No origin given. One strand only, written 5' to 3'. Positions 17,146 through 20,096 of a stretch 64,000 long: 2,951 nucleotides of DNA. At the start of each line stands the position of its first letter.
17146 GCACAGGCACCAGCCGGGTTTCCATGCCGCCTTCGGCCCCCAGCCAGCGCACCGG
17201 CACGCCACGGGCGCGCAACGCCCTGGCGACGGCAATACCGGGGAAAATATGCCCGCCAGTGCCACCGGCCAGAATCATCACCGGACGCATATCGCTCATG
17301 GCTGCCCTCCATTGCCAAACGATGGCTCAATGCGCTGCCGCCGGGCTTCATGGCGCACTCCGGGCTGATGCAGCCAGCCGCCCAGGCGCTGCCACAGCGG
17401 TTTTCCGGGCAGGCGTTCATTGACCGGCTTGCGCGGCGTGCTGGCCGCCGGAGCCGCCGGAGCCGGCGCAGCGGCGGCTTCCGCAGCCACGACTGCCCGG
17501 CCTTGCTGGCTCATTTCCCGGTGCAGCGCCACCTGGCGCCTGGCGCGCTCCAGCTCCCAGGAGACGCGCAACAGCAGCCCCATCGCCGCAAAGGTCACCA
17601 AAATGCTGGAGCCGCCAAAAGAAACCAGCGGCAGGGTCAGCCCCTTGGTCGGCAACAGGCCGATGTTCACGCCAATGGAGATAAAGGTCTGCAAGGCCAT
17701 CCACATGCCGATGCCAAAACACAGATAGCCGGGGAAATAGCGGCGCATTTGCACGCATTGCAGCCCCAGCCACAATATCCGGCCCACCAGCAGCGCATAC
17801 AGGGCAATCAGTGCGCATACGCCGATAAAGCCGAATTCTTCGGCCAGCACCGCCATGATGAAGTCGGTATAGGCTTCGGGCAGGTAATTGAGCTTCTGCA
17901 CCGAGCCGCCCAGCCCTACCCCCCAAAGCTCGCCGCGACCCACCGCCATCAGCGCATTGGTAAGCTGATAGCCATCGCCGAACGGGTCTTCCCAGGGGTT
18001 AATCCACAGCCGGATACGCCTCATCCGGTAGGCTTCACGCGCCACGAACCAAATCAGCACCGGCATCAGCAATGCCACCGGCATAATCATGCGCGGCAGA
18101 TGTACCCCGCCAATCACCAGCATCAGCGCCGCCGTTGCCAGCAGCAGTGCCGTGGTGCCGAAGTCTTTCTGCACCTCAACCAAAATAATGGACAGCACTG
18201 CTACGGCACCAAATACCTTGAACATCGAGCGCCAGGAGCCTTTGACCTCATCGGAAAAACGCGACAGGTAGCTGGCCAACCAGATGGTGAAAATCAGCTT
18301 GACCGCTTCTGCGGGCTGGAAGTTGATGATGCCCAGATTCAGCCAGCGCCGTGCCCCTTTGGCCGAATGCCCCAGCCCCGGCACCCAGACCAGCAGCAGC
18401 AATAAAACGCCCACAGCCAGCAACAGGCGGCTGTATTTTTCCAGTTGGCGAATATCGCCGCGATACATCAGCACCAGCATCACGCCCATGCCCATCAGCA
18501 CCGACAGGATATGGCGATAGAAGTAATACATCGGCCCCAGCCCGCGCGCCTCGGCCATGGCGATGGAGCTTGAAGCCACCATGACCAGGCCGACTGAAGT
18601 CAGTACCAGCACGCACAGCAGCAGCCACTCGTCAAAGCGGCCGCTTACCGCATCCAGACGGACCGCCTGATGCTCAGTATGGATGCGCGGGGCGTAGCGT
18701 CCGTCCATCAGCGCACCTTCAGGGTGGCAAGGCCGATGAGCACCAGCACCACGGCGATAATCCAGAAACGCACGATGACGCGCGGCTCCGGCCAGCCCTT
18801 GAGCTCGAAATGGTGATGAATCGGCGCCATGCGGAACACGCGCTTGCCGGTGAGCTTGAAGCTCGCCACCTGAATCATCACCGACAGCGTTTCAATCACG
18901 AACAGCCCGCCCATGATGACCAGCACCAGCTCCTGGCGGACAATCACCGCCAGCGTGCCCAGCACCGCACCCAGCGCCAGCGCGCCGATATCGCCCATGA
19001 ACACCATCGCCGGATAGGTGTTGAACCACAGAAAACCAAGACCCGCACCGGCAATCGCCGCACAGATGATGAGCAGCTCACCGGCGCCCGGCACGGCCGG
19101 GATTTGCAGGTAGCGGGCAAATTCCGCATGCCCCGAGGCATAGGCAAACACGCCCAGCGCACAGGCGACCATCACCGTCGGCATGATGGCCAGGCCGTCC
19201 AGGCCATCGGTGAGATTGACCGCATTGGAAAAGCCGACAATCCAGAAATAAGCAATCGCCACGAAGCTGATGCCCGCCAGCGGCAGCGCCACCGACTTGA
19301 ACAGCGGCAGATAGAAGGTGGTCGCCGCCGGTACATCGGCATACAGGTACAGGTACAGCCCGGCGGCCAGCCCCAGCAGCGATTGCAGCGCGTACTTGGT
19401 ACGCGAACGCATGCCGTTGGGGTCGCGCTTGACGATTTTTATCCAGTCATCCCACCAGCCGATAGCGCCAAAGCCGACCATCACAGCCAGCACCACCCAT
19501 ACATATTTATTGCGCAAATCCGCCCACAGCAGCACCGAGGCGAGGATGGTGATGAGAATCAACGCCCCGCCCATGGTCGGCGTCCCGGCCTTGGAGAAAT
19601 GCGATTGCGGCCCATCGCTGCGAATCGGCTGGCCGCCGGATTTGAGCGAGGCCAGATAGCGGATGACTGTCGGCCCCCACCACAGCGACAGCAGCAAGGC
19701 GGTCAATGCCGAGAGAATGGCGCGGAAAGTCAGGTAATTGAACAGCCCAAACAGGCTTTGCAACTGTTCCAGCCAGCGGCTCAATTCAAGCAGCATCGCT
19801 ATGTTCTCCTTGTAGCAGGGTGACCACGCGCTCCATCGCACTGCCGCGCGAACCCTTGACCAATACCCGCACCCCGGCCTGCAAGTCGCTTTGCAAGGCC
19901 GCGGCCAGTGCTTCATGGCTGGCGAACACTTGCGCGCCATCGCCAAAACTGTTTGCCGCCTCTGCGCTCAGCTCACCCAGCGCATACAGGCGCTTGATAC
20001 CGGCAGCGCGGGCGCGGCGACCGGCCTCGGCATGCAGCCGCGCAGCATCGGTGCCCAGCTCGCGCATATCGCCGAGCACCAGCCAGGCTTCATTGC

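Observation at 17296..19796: dcw cluster lacks murD: mraY stop overlaps the ftsW start directly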

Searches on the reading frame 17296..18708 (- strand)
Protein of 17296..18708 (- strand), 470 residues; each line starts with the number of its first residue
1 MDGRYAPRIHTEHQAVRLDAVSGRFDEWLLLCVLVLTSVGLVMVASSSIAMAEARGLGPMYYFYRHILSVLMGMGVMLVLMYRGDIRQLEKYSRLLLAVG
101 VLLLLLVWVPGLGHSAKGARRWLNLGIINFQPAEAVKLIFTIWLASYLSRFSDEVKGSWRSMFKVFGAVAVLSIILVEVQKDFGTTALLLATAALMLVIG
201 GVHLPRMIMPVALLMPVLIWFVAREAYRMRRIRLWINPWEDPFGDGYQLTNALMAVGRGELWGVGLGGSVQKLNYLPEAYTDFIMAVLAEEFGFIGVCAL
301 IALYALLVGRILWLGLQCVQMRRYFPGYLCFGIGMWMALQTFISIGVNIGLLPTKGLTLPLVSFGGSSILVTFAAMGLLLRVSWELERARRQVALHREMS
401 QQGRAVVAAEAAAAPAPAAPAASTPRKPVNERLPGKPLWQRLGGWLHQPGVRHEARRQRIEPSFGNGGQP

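Call 3: search_protein_families(library=pfam, proteins=[window:17296-18708:-])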
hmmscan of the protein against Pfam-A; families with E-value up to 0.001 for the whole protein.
window:17296-18708:- (470 aa): 1 family
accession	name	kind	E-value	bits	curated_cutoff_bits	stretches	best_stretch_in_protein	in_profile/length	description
PF01098.24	FTSW_RODA_SPOVE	-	9.9e-105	350.9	26.4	1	29-385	4-353/356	Cell cycle protein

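Call 7: find_encoding_contigs(protein=window:17296-18708:-, flank=10000, max_places=6)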
Protein window:17296-18708:- (470 aa): 1 contig read that carries it; 1 place shown.
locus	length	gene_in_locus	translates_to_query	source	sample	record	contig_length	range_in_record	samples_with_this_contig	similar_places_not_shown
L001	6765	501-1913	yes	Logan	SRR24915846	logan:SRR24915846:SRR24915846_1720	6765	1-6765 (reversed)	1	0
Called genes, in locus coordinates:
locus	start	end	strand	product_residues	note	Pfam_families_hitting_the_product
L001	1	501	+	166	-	?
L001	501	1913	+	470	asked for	PF01098:FTSW_RODA_SPOVE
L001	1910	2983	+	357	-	PF03033:Glyco_transf_28, PF13579:Glyco_trans_4_4, PF04101:Glyco_tran_28_C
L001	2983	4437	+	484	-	PF01225:Mur_ligase, PF08245:Mur_ligase_M, PF02875:Mur_ligase_C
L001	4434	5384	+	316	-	PF01820:Dala_Dala_lig_N, PF02222:ATP-grasp (weak), PF07478:Dala_Dala_lig_C, PF13535:ATP-grasp_4 (weak)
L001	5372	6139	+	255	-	PF08478:POTRA_1, PF03799:FtsQ_DivIB_C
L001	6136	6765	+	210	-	?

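Call 11: find_related_loci(query=window:17296-18708:-, collection=genome_contigs, flank=10000)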
Query window:17296-18708:- (470 aa) in genome_contigs; peptide patterns used: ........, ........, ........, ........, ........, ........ (x = any residue, [..] = any of these).
40 stretches matched a pattern; 19 encode a relative of the query (tblastn E <= 1e-3); 18 distinct loci.
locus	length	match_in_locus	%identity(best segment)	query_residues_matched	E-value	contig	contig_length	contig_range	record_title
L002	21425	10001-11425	83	1-470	0e+0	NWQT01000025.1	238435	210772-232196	Lysobacteraceae bacterium NML07-0707 NML07-0707_1, whole genome shotgun sequence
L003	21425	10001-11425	82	1-470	0e+0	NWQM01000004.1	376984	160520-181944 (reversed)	Lysobacteraceae bacterium NML03-0222 NML03-0222_3, whole genome shotgun sequence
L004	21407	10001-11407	95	1-470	0e+0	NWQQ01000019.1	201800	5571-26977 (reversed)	Lysobacteraceae bacterium NML95-0200 NML95-0200_2, whole genome shotgun sequence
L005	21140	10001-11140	39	8-391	1e-71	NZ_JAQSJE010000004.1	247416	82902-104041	Mannheimia cairinae strain AT1 cont4, whole genome shotgun sequence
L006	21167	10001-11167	38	12-404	3e-68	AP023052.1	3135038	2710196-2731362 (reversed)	Thaumasiovibrio occultus C4II189 DNA, chromosome 1 complete genome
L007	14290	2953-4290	32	23-459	9e-49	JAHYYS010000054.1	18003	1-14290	MAG: bacterium isolate HRGM_Genome_1129 HRGM_Genome_1129_54, whole genome shotgun sequence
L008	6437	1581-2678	28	31-397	3e-34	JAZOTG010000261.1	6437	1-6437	MAG: Kiritimatiellia bacterium isolate T1900045540_YK20190234.MAGScoT_cleanbin_000041 SGB_7796_k141_2515760, whole genom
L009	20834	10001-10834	34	113-385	7e-34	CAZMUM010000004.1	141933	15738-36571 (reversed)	MAG TPA_asm: uncultured Acidimicrobiales bacterium isolate SRP215229_co1_211 genome assembly, contig: NODE_44_length_141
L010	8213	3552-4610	31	24-382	6e-34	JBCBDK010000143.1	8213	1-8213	MAG: Actinomycetota bacterium isolate J06597_7 NODE_2198_length_8213_cov_6.869453, whole genome shotgun sequence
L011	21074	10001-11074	33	24-382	3e-33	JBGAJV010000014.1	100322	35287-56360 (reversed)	MAG: Anaerolineales bacterium isolate MAG_AAO_H125.59 AAOH125-59_opera_contig_803, whole genome shotgun sequence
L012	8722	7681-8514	34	113-385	5e-33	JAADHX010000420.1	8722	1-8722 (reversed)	MAG: Actinomycetota bacterium isolate M_MetaBat.222 contig-127_19687, whole genome shotgun sequence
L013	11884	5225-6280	31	57-405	1e-30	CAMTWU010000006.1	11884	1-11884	MAG: uncultured Candidatus Saccharibacteria bacterium isolate G02_MAG_00010 genome assembly, contig: G02_MAG_00010_00000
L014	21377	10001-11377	31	12-459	4e-45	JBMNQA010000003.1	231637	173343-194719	MAG: Lawsonibacter sp. isolate SBF912SR2HQ0067 scaffold_130_c1, whole genome shotgun sequence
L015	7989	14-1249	29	65-460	5e-29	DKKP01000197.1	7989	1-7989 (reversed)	MAG TPA_asm: Anaerolineales bacterium UBA6663 UBA6663_contig_6258, whole genome shotgun sequence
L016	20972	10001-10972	30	112-404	3e-27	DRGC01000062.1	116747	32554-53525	MAG TPA_asm: Phycisphaerae bacterium isolate HyVt-337 HyVt-337_k145_229039, whole genome shotgun sequence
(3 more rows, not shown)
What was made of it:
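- Tried and rejected: (4) The single genome_contigs scan went on FtsW (call 11).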

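Call 22: find_homologous_proteins(query=window:17296-18708:-, max_evalue=1e-40)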
Query window:17296-18708:- (470 aa): 7173 proteins with E <= 1e-40 among 8000 candidates; the best 120 are listed.
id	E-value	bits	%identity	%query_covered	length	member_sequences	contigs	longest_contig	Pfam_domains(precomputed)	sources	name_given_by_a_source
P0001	6.5e-288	973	95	100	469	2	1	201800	PF01098.25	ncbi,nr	ncbi:putative lipid II flippase FtsW [Lysobacteraceae bacterium NML95-0200]|nr:putative lipid II fli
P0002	5.1e-254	862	82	100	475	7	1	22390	PF01098.25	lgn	-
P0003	1.9e-251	853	78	100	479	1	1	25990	PF01098.25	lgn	-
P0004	4.6e-201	687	67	99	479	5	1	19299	PF01098.25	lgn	-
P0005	2.3e-177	609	61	99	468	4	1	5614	PF01098.25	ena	-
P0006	8.2e-177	607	60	100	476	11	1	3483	PF01098.25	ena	-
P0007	2.9e-176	605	59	99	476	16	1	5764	PF01098.25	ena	-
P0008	1.1e-175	603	61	99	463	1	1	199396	PF01098.25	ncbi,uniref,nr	ncbi:putative lipid II flippase FtsW [Lysobacter pythonis]|uniref:Probable peptidoglycan glycosyltra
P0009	7.3e-174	597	59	99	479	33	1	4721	PF01098.25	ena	-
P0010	8.8e-174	597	59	99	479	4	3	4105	PF01098.25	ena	-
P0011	1.4e-173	596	58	99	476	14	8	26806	PF01098.25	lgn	-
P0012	4.3e-173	595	67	85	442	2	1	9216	PF01098.25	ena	-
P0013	5.5e-173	594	58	99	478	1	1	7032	PF01098.25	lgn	-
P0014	6.1e-173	594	58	100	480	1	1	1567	PF01098.25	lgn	-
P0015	1.3e-172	593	65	85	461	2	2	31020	PF01098.25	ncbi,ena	-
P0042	3.7e-146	506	54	97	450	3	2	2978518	PF01098.25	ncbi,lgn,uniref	ncbi:putative lipid II flippase FtsW [Pseudoxanthomonas koreensis]|uniref:putative lipid II flippase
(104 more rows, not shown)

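Call 23: find_encoding_contigs(protein=P0042, flank=10000, max_places=1)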
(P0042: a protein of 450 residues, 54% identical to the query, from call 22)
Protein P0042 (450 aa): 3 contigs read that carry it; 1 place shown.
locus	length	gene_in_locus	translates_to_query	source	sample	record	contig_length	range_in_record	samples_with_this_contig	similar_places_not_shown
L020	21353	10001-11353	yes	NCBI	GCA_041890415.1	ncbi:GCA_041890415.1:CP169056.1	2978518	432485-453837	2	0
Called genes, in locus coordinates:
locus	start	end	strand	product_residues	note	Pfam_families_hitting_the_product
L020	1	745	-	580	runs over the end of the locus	PF04348:LppC, PF13458:Peripla_BP_6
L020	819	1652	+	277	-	PF00590:TP_methylase, PF23016:RsmI_C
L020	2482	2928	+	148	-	PF02381:MraZ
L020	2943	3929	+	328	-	PF01795:Methyltransf_5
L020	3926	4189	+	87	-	PF04999:FtsL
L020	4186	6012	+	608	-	PF03717:PBP_dimer, PF21922:PBP_dimer_2 (faint), PF00905:Transpeptidase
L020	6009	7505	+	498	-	PF08245:Mur_ligase_M, PF02875:Mur_ligase_C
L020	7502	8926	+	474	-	PF01225:Mur_ligase, PF08245:Mur_ligase_M, PF02875:Mur_ligase_C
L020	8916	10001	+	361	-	PF00953:Glycos_transf_4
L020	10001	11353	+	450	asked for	PF01098:FTSW_RODA_SPOVE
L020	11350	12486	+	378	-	PF03033:Glyco_transf_28, PF13579:Glyco_trans_4_4 (weak), PF04101:Glyco_tran_28_C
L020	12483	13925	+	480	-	PF01225:Mur_ligase, PF08245:Mur_ligase_M, PF02875:Mur_ligase_C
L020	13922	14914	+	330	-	PF01820:Dala_Dala_lig_N, PF02786:CPSase_L_D2 (faint), PF07478:Dala_Dala_lig_C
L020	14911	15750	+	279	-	PF08478:POTRA_1, PF03799:FtsQ_DivIB_C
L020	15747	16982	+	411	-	PF06277:EutA (faint), PF11104:PilM_2 (faint), PF14450:FtsA, PF02491:SHS2_FTSA, PF06723:MreB_Mbl, PF14450:FtsA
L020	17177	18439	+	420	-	PF00091:Tubulin, PF12327:FtsZ_C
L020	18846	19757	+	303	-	PF03331:LpxC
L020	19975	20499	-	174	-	PF05258:DciA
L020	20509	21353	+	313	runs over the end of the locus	PF01551:Peptidase_M23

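Call 24: find_encoding_contigs(protein=P0008, flank=10000, max_places=1)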
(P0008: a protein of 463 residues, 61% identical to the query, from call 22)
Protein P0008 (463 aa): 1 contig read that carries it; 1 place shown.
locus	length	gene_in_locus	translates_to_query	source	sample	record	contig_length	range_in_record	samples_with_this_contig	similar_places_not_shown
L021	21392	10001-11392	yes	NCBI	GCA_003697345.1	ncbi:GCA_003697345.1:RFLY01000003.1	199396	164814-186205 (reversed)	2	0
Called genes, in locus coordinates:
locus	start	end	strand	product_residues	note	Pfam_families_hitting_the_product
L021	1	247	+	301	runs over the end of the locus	PF00590:TP_methylase, PF23016:RsmI_C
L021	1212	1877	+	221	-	-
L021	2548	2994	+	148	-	PF02381:MraZ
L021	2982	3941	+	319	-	PF01795:Methyltransf_5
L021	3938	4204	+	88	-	PF04999:FtsL, PF04977:DivIC (weak)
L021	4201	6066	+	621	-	PF03717:PBP_dimer, PF21922:PBP_dimer_2 (weak), PF00905:Transpeptidase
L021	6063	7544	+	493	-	PF01225:Mur_ligase (faint), PF08245:Mur_ligase_M, PF02875:Mur_ligase_C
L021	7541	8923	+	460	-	PF08245:Mur_ligase_M, PF02875:Mur_ligase_C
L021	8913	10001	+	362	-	PF00953:Glycos_transf_4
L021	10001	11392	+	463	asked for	PF01098:FTSW_RODA_SPOVE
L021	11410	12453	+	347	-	PF03033:Glyco_transf_28, PF13579:Glyco_trans_4_4 (weak), PF04101:Glyco_tran_28_C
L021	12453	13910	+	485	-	PF01225:Mur_ligase, PF08245:Mur_ligase_M, PF02875:Mur_ligase_C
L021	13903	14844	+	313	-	PF01820:Dala_Dala_lig_N, PF07478:Dala_Dala_lig_C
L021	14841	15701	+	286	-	PF08478:POTRA_1, PF03799:FtsQ_DivIB_C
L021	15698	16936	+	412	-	PF11104:PilM_2 (faint), PF14450:FtsA, PF02491:SHS2_FTSA, PF06723:MreB_Mbl, PF06277:EutA (weak), PF14450:FtsA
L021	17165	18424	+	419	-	PF00091:Tubulin, PF12327:FtsZ_C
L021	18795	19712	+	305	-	PF03331:LpxC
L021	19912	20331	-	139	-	PF05258:DciA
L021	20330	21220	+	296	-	PF01551:Peptidase_M23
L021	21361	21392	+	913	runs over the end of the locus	PF07517:SecA_DEAD, PF00270:DEAD (weak), PF01043:SecA_PP_bind, PF21090:P-loop_SecA, PF07516:SecA_SW, PF02810:SEC-C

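Call 47: search_protein_families(library=ncbifam, proteins=[window:17296-18708:-], max_evalue=0.00001)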
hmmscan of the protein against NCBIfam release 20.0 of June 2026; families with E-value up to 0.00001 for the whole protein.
window:17296-18708:- (470 aa): 6 families
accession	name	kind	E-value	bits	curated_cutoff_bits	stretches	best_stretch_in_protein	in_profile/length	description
TIGR02614.1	ftsW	equivalog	6.4e-119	397.2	337.5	1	26-385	1-356/357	putative lipid II flippase FtsW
NF008042.0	PRK10774.1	equivalog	4.1e-92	309.3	493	1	25-393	35-399/405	cell division protein FtsW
TIGR02615.1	spoVE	exception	1e-79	268.6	448.8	1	28-383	3-353/354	stage V sporulation protein E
TIGR02210.1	rodA_shape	equivalog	1.4e-78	264.5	336.7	1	26-383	1-353/357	rod shape-determining protein RodA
NF008060.0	PRK10794.1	equivalog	2e-52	178.4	590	1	26-382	17-359/370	peptidoglycan glycosyltransferase MrdB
NF037961.1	RodA_shape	subfamily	1.5e-34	120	150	2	231-375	251-399/415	rod shape-determining protein RodA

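Call 60: find_encoding_contigs(protein=P0004, flank=10000, max_places=1)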
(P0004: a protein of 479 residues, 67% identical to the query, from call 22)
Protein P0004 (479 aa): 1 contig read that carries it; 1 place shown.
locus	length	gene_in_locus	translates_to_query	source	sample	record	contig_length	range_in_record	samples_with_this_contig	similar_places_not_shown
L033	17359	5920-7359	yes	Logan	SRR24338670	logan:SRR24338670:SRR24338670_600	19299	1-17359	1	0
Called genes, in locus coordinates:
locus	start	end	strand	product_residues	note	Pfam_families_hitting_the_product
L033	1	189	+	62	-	?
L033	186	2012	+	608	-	PF03717:PBP_dimer, PF21922:PBP_dimer_2 (faint), PF00905:Transpeptidase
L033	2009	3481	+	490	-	PF01225:Mur_ligase, PF08245:Mur_ligase_M, PF02875:Mur_ligase_C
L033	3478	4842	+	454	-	PF01225:Mur_ligase, PF08245:Mur_ligase_M, PF02875:Mur_ligase_C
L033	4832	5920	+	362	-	PF00953:Glycos_transf_4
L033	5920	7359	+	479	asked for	PF01098:FTSW_RODA_SPOVE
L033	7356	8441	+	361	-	PF03033:Glyco_transf_28, PF13579:Glyco_trans_4_4 (weak), PF04101:Glyco_tran_28_C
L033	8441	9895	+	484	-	PF01225:Mur_ligase, PF08245:Mur_ligase_M, PF02875:Mur_ligase_C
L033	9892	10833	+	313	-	PF01820:Dala_Dala_lig_N, PF02222:ATP-grasp (faint), PF07478:Dala_Dala_lig_C, PF13535:ATP-grasp_4 (faint)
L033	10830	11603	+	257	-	PF08478:POTRA_1, PF03799:FtsQ_DivIB_C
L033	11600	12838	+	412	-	PF11104:PilM_2 (faint), PF14450:FtsA, PF02491:SHS2_FTSA, PF06723:MreB_Mbl, PF06277:EutA (weak), PF14450:FtsA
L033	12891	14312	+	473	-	PF00091:Tubulin, PF12327:FtsZ_C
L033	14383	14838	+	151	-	PF00293:NUDIX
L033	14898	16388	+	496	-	PF01384:PHO4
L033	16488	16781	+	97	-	PF02583:Trns_repr_metal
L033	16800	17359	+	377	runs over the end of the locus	PF08240:ADH_N, PF00107:ADH_zinc_N, PF13602:ADH_zinc_N_2 (weak)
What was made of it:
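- On Lysobacteraceae-type dcw cluster (murD-less): The gene calls in L033 abut in the same way (call 60).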

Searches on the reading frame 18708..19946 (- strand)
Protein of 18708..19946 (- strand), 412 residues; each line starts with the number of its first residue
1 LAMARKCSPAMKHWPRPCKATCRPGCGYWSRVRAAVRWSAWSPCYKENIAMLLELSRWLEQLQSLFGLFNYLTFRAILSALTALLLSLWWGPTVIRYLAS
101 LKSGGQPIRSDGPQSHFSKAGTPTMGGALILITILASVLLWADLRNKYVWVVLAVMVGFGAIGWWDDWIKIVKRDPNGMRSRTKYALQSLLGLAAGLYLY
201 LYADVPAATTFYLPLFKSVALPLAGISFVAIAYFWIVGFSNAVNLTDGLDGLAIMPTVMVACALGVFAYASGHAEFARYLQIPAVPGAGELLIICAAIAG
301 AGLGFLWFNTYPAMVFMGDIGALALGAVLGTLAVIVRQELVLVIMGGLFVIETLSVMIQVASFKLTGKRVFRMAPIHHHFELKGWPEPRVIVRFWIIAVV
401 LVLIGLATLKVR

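Call 3: search_protein_families(library=pfam, proteins=[window:18708-19946:-])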
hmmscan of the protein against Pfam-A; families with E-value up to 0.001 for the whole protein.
window:18708-19946:- (412 aa): 2 families
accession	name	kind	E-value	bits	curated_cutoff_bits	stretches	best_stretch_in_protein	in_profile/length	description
PF00953.26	Glycos_transf_4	-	1.4e-32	113.4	27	1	150-336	2-159/160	Glycosyl transferase family 4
PF10555.14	MraY_sig1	-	0.0004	20.2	20.1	1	119-131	1-13/13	Phospho-N-acetylmuramoyl-pentapeptide-transferase signature 1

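Call 47: search_protein_families(library=ncbifam, proteins=[window:18708-19796:-], max_evalue=0.00001)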
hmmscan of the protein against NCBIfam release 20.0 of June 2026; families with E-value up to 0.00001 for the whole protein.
window:18708-19796:- (362 aa): 2 families
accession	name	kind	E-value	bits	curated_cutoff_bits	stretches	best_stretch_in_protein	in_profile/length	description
TIGR00445.1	mraY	equivalog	9.9e-129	429.4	192.05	1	37-362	1-321/321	phospho-N-acetylmuramoyl-pentapeptide-transferase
NF053644.1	MraY_archaea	equivalog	2.2e-30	106.2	450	2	174-356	178-340/340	pseudomurein biosynthesis MraY family phospho-N-acetylmuramoyl-pentapeptide-transferase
